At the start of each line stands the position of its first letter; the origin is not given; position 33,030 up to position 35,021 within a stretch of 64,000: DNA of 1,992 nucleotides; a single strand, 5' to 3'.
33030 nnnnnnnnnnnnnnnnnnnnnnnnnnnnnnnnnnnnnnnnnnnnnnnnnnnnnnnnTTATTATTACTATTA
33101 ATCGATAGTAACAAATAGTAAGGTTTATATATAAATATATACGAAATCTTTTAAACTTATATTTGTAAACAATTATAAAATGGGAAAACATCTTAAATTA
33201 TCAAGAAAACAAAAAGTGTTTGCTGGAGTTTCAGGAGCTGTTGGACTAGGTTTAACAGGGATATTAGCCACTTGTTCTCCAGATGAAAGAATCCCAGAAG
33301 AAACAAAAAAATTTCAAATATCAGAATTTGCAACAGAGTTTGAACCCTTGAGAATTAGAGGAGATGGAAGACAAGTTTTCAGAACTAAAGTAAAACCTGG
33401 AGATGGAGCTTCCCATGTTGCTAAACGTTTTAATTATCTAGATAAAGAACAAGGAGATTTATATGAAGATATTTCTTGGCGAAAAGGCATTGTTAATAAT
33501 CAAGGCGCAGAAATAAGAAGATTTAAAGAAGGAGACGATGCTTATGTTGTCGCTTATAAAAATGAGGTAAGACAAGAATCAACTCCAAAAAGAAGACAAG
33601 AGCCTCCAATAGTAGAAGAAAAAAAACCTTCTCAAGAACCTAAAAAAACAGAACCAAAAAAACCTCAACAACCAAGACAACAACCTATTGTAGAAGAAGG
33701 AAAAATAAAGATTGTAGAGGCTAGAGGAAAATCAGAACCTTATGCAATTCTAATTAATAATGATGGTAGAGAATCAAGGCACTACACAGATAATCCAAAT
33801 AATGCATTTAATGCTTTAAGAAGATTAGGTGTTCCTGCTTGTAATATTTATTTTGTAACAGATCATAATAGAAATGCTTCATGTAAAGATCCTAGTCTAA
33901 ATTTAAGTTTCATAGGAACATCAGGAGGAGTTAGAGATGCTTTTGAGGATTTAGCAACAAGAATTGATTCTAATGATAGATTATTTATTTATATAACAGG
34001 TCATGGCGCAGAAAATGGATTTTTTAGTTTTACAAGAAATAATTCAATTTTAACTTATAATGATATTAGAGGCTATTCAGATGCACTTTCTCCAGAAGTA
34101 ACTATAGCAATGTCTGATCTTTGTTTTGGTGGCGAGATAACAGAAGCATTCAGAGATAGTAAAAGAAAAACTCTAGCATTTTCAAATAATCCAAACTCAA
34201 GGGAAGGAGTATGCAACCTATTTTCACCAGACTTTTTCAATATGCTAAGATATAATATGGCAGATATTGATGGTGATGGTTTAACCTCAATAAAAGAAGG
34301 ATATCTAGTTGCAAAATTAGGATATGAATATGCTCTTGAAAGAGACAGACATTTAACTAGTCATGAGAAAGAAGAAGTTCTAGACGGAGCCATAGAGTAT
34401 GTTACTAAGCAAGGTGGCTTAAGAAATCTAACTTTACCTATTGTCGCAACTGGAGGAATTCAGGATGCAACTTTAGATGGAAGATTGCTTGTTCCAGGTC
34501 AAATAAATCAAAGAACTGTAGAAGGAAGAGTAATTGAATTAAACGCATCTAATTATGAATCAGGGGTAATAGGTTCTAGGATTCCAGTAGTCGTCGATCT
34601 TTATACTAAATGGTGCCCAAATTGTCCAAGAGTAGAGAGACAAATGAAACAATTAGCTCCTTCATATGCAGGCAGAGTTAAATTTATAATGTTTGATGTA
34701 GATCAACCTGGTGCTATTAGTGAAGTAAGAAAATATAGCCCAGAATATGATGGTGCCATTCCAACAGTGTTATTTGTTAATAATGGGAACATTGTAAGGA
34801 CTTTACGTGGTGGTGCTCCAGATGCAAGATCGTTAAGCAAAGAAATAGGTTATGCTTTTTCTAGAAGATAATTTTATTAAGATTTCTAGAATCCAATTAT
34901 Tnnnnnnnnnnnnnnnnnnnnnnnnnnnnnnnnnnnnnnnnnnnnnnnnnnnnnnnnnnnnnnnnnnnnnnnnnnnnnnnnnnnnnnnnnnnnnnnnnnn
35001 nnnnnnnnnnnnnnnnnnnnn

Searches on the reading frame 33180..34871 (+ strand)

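Call 20: search_protein_families(library=pfam, proteins=[window:33180-34871:+], max_evalue=0.01)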
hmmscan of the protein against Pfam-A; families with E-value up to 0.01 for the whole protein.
window:33180-34871:+ (563 aa): 4 families
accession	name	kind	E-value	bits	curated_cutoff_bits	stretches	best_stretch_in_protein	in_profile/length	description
PF00085.26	Thioredoxin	-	4.2e-11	43.2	23.5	1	451-548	2-94/103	Thioredoxin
PF13098.12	Thioredoxin_2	-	0.00013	22.7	27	1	469-549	7-98/104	Thioredoxin-like domain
PF13899.12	Thioredoxin_7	-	0.001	19.6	27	1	467-534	17-82/83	Thioredoxin-like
PF13905.12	Thioredoxin_8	-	0.0064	17.2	27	0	470-510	4-46/94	Thioredoxin-like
